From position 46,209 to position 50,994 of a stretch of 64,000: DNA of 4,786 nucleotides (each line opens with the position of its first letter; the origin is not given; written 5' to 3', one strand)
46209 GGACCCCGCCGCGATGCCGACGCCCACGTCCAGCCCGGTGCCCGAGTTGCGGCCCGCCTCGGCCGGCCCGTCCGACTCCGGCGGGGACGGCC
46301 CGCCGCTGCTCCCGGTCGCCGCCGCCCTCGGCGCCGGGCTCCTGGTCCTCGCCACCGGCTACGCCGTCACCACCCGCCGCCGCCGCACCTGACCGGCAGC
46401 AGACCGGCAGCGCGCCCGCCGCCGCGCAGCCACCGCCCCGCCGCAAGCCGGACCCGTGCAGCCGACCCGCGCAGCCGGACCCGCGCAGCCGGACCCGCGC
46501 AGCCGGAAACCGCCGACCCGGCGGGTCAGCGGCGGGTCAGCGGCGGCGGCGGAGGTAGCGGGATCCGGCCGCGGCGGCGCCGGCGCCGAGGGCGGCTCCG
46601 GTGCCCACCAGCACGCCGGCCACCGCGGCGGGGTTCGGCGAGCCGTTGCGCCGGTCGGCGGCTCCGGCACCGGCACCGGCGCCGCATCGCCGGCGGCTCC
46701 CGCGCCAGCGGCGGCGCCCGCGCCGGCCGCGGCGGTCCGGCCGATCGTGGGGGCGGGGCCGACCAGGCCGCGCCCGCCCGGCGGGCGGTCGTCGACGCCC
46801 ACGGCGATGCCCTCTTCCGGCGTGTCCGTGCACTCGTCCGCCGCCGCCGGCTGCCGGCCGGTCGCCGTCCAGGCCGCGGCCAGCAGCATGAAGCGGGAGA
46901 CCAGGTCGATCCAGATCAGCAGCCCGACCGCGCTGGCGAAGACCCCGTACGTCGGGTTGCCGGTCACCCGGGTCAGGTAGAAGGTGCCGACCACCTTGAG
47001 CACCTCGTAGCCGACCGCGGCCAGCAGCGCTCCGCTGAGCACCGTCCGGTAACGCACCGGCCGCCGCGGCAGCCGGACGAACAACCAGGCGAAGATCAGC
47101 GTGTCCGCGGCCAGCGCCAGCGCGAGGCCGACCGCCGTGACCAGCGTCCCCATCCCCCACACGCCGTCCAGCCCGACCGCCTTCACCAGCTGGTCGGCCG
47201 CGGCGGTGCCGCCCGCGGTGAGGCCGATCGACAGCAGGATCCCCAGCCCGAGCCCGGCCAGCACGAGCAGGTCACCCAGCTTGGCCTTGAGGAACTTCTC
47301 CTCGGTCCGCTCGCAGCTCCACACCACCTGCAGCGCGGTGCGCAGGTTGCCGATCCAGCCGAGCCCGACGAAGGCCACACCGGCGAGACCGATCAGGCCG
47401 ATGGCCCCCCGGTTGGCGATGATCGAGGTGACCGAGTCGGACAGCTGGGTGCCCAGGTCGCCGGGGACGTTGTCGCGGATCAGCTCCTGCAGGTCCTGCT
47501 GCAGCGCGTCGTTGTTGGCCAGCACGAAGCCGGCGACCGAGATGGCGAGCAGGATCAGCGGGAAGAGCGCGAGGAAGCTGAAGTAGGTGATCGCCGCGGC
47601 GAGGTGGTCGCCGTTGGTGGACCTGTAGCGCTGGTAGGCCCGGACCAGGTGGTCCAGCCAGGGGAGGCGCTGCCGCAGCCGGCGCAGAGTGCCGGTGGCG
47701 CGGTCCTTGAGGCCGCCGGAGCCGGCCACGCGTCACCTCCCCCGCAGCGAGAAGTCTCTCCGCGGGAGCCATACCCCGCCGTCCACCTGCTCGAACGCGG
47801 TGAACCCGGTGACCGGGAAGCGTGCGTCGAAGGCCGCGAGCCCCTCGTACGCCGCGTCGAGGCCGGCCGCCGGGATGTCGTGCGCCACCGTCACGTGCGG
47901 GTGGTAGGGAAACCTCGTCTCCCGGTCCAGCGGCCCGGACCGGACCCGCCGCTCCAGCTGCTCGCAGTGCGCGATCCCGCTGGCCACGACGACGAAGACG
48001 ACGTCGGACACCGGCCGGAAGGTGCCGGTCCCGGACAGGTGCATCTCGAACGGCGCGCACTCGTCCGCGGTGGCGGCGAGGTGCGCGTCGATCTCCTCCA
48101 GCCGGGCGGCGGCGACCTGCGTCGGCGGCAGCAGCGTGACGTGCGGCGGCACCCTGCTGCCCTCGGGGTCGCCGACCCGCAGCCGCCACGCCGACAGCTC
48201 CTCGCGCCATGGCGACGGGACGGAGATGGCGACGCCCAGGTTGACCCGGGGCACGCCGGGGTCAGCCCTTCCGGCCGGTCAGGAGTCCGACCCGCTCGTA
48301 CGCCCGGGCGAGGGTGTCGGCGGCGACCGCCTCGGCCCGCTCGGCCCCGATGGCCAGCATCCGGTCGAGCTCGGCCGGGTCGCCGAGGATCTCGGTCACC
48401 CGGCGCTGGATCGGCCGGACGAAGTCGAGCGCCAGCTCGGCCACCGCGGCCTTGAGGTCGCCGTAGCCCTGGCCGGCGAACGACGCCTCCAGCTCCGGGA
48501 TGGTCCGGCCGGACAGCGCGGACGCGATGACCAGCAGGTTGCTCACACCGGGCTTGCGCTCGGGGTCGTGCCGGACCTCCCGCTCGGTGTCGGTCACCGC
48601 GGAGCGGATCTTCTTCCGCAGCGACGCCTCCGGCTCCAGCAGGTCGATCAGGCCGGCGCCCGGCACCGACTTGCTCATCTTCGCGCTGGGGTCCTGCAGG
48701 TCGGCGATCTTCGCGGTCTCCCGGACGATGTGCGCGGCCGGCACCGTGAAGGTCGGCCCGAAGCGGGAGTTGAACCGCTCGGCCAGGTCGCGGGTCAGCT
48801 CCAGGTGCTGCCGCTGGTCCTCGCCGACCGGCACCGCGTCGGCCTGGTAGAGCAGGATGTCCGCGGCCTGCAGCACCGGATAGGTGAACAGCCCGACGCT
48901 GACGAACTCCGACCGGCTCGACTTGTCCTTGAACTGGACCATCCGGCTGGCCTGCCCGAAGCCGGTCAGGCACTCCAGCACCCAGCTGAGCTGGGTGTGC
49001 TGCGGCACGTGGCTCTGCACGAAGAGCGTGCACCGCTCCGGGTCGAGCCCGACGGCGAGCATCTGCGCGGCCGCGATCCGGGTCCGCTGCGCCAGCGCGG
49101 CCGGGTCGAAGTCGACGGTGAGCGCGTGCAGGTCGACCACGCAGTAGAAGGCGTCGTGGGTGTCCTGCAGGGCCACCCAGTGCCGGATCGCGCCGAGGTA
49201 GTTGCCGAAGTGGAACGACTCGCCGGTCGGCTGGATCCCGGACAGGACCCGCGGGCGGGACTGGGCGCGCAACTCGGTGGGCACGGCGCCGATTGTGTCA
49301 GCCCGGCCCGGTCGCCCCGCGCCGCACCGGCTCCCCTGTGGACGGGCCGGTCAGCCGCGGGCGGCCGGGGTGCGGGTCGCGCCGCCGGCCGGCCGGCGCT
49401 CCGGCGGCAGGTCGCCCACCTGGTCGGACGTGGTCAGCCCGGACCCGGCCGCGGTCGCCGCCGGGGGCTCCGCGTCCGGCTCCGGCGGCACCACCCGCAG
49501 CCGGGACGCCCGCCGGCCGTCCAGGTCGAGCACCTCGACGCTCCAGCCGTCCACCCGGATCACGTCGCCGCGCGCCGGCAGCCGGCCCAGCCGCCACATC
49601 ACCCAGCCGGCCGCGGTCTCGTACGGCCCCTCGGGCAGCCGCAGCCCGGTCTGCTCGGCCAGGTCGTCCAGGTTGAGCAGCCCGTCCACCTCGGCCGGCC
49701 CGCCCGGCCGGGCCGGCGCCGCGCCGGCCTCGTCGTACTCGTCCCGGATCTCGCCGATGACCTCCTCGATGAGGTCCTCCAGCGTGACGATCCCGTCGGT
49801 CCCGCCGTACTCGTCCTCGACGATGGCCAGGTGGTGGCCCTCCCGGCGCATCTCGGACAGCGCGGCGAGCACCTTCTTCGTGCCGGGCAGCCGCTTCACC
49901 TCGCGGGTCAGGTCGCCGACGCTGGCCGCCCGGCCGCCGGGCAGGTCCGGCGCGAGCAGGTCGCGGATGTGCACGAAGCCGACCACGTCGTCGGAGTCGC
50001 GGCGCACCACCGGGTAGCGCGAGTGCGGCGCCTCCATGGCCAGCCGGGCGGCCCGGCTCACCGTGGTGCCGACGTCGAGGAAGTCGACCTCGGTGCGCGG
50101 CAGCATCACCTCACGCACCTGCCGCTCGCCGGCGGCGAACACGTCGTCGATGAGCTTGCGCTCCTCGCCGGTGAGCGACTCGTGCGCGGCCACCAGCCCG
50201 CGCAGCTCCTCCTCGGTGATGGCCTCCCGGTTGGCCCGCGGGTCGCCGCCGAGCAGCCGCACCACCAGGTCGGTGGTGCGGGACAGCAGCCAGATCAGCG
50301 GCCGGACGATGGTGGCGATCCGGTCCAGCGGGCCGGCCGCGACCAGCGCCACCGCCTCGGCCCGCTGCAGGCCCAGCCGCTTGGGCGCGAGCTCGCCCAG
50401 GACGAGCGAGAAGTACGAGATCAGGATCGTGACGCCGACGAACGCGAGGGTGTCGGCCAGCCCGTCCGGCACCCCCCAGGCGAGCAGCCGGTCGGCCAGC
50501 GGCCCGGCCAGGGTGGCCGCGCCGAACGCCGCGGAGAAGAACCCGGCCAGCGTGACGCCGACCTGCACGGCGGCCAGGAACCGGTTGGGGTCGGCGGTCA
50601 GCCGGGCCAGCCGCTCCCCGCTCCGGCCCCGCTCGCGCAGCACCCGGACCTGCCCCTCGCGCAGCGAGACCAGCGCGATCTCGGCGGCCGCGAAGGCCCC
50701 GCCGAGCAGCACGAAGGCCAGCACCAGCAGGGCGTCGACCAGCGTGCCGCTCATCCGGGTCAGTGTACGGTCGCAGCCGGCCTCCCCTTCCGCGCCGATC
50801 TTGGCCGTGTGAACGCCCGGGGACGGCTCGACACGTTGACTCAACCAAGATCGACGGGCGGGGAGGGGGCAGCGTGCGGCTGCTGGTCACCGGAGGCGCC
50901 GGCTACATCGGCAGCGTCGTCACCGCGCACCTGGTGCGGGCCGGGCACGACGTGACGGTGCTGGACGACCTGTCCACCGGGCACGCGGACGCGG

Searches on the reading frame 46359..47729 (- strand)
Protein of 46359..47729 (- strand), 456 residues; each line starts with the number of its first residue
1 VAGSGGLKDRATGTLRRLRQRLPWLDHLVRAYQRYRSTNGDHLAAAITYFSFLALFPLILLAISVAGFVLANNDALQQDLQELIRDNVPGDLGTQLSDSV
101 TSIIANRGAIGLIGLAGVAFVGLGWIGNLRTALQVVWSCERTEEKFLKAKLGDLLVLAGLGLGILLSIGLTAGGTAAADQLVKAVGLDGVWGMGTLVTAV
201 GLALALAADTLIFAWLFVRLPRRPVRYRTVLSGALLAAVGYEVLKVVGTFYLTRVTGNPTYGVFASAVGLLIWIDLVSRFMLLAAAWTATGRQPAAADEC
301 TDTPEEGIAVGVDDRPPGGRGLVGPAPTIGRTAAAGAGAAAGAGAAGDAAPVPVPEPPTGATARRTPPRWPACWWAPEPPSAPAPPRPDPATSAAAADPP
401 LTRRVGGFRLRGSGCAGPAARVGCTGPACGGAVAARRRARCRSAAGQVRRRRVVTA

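Call 75: search_protein_families(library=pfam, proteins=[window:46359-47729:-], max_evalue=0.00001)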
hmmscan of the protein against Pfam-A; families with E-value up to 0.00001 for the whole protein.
window:46359-47729:- (456 aa): 1 family
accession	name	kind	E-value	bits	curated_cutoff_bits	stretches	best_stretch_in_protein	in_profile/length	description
PF03631.20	Virul_fac_BrkB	-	2.2e-50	172.1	33.7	1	39-290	4-254/259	Virulence factor BrkB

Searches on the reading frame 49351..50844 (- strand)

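Call 75: search_protein_families(library=pfam, proteins=[window:49351-50844:-], max_evalue=0.00001)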
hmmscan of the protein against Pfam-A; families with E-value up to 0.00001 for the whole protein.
window:49351-50844:- (497 aa): 3 families
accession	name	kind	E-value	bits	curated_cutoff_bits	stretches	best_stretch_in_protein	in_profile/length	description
PF01595.25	CNNM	-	4.7e-43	147.4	28.4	1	40-223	2-173/181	Cyclin M transmembrane N-terminal domain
PF03471.22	CorC_HlyC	-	1.1e-20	73.9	27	1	384-453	8-79/81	Transporter associated domain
PF00571.33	CBS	-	7e-17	62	24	2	243-297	1-52/57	CBS domain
